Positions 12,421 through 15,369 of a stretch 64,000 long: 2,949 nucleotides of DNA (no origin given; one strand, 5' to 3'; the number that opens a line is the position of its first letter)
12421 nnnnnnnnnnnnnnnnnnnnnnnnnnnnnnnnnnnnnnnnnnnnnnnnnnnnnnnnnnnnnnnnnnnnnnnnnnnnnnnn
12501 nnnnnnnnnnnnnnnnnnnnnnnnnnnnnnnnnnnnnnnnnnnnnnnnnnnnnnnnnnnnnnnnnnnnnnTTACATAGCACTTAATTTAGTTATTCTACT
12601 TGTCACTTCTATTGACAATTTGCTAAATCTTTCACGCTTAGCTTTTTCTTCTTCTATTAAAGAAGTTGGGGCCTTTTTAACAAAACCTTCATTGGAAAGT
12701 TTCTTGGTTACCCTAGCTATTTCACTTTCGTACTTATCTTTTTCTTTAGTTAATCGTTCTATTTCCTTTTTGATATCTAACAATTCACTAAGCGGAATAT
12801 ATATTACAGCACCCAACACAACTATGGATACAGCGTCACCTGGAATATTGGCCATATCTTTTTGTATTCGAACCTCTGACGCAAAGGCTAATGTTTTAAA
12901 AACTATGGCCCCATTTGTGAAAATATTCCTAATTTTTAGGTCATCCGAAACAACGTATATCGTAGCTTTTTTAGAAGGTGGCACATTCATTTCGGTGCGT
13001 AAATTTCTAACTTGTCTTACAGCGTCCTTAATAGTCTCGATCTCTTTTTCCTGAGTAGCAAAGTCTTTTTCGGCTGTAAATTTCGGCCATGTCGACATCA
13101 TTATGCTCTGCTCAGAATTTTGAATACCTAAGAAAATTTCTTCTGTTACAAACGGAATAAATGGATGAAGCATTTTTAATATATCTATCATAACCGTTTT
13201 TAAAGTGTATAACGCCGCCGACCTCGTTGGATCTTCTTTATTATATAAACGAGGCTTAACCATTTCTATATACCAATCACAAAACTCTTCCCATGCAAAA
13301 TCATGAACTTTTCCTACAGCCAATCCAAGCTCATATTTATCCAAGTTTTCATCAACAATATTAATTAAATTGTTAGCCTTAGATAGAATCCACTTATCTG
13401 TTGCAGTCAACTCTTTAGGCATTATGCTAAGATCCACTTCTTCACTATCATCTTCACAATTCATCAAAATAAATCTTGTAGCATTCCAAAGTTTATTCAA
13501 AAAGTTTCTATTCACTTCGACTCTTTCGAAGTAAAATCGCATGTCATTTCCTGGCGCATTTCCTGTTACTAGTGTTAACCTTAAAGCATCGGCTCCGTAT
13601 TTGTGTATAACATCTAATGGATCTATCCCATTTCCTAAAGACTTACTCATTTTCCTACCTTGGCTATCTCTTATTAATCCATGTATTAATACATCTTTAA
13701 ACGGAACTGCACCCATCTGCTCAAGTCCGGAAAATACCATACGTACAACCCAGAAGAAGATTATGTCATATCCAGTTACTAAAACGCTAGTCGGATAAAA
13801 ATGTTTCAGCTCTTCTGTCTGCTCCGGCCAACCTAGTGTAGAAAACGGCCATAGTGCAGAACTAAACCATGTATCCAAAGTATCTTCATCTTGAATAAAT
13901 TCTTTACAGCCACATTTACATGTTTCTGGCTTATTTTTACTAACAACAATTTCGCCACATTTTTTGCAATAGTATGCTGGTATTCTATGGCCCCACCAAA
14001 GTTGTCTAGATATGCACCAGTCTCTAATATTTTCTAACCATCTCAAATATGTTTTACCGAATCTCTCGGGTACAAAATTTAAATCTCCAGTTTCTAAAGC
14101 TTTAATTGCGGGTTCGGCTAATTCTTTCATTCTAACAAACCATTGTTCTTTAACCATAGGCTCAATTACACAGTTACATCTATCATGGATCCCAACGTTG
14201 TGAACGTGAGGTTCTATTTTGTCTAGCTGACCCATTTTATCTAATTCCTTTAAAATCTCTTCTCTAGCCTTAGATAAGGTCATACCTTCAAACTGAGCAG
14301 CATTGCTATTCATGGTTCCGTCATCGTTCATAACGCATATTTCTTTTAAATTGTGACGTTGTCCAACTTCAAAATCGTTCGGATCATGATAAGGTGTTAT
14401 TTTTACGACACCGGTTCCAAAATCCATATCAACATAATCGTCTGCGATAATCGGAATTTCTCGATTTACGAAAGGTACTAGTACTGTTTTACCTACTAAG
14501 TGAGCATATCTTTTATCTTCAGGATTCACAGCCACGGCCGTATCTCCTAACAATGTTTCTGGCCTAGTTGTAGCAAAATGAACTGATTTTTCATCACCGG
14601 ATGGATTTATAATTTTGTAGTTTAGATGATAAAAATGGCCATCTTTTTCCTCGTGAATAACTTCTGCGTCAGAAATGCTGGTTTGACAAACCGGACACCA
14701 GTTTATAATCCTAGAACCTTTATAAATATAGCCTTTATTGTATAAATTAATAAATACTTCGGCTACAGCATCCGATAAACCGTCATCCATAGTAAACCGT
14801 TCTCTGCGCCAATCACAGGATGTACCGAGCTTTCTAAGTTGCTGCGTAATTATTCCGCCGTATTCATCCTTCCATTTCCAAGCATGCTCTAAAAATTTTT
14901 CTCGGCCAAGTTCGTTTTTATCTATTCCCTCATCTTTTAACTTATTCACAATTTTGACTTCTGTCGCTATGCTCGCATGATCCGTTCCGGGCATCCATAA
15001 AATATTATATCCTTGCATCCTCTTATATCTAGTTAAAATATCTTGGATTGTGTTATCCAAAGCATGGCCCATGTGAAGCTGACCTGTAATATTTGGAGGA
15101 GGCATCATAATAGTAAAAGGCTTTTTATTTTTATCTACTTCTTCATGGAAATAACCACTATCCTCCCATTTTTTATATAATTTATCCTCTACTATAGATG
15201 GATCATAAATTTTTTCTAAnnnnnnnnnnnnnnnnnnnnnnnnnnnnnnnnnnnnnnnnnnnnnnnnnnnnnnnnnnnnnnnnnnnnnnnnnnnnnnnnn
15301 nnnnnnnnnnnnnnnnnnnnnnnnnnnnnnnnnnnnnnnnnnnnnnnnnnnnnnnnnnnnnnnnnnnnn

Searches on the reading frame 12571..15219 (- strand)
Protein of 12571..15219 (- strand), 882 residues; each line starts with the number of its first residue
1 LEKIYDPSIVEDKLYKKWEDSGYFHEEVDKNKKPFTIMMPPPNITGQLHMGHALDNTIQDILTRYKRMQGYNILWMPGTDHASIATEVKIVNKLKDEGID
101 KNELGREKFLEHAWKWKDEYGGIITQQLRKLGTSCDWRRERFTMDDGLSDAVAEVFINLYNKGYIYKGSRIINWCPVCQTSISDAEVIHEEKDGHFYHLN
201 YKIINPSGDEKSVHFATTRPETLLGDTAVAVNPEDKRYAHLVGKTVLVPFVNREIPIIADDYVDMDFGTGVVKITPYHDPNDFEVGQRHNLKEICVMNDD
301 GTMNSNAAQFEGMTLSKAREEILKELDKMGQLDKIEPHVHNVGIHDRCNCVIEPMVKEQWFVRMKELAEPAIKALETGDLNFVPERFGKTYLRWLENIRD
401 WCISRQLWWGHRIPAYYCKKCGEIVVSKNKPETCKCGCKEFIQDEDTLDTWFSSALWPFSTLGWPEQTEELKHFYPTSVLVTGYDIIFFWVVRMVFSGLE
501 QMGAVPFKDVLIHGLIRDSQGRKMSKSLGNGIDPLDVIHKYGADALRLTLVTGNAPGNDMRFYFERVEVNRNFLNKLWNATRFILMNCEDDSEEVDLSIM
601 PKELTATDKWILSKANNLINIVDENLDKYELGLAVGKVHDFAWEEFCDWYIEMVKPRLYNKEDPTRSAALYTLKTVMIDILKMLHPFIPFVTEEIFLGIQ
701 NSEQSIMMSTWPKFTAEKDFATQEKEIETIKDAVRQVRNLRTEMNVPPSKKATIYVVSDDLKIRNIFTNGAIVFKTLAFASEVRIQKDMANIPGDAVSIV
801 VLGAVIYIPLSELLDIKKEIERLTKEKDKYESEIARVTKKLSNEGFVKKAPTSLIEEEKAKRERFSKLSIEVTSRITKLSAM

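Call 32: search_protein_families(library=pfam, proteins=[window:12571-15219:-])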
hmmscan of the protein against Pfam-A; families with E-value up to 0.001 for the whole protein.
window:12571-15219:- (882 aa): 6 families
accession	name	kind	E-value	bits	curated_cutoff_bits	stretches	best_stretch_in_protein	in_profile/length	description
PF00133.28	tRNA-synt_1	-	2.4e-149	498.1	22.7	1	13-561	1-412/414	tRNA synthetases class I (I, L, M and V)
PF08264.19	Anticodon_1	-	4.1e-43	147.2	25.1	1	608-755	1-147/148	Anticodon-binding domain of tRNA ligase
PF09334.17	tRNA-synt_1g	-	2.8e-25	89.4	20.1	3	41-187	7-135/391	tRNA synthetases class I (M)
PF10458.14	Val_tRNA-synt_C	-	2.4e-16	60.2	25.9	1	815-879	1-65/66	Valyl tRNA synthetase tRNA binding arm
PF13603.12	tRNA-synt_1_2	-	1.7e-10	41.1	25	1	242-304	85-147/185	Leucyl-tRNA synthetase, editing domain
PF01406.26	tRNA-synt_1e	-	3.5e-07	30.3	27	0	513-552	243-282/301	tRNA synthetases class I (C) catalytic domain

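Call 33: find_related_loci(query=window:12571-15219:-, collection=genome_contigs, flank=10000)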
Query window:12571-15219:- (882 aa) in genome_contigs; peptide patterns used: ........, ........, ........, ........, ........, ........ (x = any residue, [..] = any of these).
600 stretches matched a pattern (row limit reached: there are more); 591 encode a relative of the query (tblastn E <= 1e-3); the best 80 are kept; 80 distinct loci.
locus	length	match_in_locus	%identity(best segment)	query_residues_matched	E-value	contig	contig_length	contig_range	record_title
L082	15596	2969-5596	71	1-880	0e+0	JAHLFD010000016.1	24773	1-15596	MAG: Candidatus Niameybacter stercoravium isolate 2467 B5M64__C12304_L24773, whole genome shotgun sequence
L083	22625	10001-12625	70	1-879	0e+0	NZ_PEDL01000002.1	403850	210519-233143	Sporanaerobium hydrogeniformans strain XHS1971 NODE_2_length_403850_cov_106.934, whole genome shotgun sequence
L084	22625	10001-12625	70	1-879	0e+0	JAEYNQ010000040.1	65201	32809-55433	MAG: Bacillota bacterium isolate OH_CBB_11 k127_243668, whole genome shotgun sequence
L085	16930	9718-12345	69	1-880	0e+0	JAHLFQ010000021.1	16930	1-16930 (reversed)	MAG: Candidatus Cellulosilyticum pullistercoris isolate B5-657 B5M64__C6841_L16930, whole genome shotgun sequence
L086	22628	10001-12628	70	1-880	0e+0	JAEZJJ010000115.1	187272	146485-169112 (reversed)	MAG: Bacillota bacterium isolate OH_CDB_233 k127_486225, whole genome shotgun sequence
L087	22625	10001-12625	70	1-879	0e+0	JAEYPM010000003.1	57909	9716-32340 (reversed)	MAG: Bacillota bacterium isolate OH_CBB_197 k127_1399449, whole genome shotgun sequence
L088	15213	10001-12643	67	1-879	0e+0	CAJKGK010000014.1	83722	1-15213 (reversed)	MAG TPA_asm: uncultured Lachnospiraceae bacterium isolate ERR1600560-bin.9 genome assembly, contig: NODE_268_length_8372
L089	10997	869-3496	66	1-879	0e+0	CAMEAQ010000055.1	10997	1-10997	MAG: uncultured bacterium isolate SRR15057927_bin.7_metaWRAP_v1.3_MAG genome assembly, contig: ERZ10407400.1727, whole g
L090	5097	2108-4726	67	1-879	0e+0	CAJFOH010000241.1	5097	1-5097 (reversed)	uncultured Lachnospiraceae bacterium isolate Coassembly_mag_291 genome assembly, contig: MAGpy_11413_min2k_bin_291_fak87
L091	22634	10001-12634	67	1-880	0e+0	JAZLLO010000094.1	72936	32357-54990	MAG: Marvinbryantia sp. isolate T1900044957_TA20190013.MAGScoT_cleanbin_000015 SGB_3854_k141_1173518, whole genome shotg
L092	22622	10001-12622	66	1-879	0e+0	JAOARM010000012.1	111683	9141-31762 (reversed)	MAG: Vallitalea sp. isolate McD1.14 contig_50547, whole genome shotgun sequence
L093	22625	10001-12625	66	1-879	0e+0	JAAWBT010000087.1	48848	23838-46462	MAG: Lachnospiraceae bacterium isolate ABMPRH_296_4 k141_1473163, whole genome shotgun sequence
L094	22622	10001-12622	66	1-879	0e+0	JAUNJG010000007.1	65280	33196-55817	MAG: Eubacteriales bacterium isolate S2A_St_15 NODE_100_length_65280_cov_82.578536, whole genome shotgun sequence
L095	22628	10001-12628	66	1-880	0e+0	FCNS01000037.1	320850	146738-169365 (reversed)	Clostridiales bacterium CHKCI001 isolate CHKC1 genome assembly, contig: {contig37}, whole genome shotgun sequence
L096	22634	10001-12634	65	1-879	0e+0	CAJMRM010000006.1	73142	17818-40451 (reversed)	TPA_asm: uncultured bacterium isolate ERR3160556-bin.6 genome assembly, contig: NODE_329_length_73142_cov_7.988657, whol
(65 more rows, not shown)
